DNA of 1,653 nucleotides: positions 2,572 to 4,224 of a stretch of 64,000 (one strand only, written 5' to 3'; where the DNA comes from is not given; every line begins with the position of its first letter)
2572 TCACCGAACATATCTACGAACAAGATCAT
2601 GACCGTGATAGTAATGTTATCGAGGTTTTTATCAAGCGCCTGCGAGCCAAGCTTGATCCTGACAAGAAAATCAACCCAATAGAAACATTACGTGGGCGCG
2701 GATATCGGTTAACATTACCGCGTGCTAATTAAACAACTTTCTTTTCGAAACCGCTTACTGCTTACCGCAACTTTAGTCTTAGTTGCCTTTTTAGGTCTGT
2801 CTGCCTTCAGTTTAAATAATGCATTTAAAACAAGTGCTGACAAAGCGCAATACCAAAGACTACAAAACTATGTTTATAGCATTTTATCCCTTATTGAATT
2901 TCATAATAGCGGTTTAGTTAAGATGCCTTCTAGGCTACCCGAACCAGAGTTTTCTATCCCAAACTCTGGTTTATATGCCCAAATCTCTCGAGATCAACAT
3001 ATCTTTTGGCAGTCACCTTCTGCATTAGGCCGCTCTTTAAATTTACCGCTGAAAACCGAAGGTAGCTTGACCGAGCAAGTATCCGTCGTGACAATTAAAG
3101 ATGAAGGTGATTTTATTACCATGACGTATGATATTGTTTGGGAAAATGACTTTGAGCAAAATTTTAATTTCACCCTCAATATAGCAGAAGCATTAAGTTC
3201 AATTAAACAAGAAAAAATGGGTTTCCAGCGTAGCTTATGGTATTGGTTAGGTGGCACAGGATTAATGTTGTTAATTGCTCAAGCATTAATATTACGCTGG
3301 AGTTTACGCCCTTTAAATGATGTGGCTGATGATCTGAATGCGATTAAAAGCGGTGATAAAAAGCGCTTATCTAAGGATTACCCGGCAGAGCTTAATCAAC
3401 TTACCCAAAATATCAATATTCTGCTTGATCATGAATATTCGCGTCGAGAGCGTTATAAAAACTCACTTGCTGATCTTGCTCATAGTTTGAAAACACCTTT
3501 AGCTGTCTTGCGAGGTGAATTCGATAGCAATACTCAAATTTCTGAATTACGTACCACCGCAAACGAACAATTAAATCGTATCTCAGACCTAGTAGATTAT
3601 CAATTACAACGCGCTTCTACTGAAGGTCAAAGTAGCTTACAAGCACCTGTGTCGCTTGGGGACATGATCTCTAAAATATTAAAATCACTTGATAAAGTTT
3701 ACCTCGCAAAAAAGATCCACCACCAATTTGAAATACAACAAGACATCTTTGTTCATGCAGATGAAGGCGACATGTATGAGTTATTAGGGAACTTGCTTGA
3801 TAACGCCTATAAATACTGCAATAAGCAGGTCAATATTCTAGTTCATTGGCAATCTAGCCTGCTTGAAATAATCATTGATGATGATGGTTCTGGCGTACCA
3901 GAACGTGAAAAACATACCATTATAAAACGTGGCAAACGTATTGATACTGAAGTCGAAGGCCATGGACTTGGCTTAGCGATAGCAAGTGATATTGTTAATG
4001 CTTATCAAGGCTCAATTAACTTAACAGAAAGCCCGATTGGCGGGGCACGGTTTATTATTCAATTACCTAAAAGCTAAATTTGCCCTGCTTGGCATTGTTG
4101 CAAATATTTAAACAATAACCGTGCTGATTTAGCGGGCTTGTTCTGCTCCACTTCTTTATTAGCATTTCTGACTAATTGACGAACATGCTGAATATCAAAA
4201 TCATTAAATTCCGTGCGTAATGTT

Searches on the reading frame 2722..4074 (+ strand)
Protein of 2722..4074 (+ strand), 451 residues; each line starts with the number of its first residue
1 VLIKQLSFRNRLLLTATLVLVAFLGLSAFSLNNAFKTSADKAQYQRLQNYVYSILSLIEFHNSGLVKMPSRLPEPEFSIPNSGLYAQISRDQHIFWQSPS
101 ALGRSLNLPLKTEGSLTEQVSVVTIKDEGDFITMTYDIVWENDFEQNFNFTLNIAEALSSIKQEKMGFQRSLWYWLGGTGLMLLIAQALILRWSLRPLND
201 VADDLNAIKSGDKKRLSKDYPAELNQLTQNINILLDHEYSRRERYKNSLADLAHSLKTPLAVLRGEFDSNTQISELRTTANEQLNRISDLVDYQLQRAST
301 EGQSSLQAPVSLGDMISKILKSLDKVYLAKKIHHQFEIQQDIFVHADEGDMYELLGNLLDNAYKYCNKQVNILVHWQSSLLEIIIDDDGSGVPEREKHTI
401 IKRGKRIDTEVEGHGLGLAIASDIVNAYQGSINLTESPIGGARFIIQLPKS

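Call 29: search_protein_families(library=ncbifam, proteins=[window:2722-4074:+], max_evalue=1e-20)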
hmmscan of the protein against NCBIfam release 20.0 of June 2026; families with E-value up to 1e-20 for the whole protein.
window:2722-4074:+ (451 aa): 18 families
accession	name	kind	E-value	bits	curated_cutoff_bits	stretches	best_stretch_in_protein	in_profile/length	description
NF008077.0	PRK10815.1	equivalog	5e-68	230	497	1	170-446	189-476/488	two-component system sensor histidine kinase PhoQ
NF007898.0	PRK10604.1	equivalog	1.3e-31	110.2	478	1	223-450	197-423/433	two-component system sensor histidine kinase RstB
NF008312.0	PRK11100.1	equivalog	3.6e-31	108.5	356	1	169-450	182-474/477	two-component system sensor histidine kinase CreC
NF007837.0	PRK10549.1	equivalog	1.3e-29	103.2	603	1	169-450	163-458/466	envelope stress sensor histidine kinase BaeS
NF012163.2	BaeS_SmeS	equivalog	7.4e-29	101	500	1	170-449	164-457/457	sensor histidine kinase efflux regulator BaeS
TIGR02966.1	phoR_proteo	equivalog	5.9e-27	94.6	334.2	1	246-447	115-332/333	phosphate regulon sensor histidine kinase PhoR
NF006800.0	PRK09303.1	equivalog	1.3e-26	93.5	342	1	247-449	153-376/383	histidine kinase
NF041735.1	hist_kin_RppB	equivalog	1.6e-26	93.1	400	1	248-449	219-438/438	two-component system sensor histidine kinase RppB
NF008025.0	PRK10755.1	equivalog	1.8e-26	92.7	314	1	183-449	81-355/362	two-component system sensor histidine kinase PmrB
NF052314.1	T9SS_HK_PorY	subfamily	1.2e-25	90.4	350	1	179-433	143-404/418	PorY family sensor histidine kinase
TIGR01386.1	cztS_silS_copS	subfamily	1.8e-25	89.9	292.55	1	103-449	99-457/457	heavy metal sensor histidine kinase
NF046044.1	PnpS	equivalog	2.4e-25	89.4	400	1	249-449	174-390/390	two-component system histidine kinase PnpS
NF007007.0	PRK09470.1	equivalog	2.8e-24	85.9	486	1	190-449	191-458/463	envelope stress sensor histidine kinase CpxA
NF007793.0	PRK10490.1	equivalog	6.2e-24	84.1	1123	1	240-450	658-882/895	two-component system sensor histidine kinase KdpD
NF045903.1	CuHisKinLciSLeg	equivalog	2.5e-22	79.8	700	1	179-448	71-356/357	copper-responsive two-component system sensor histidine kinase LciS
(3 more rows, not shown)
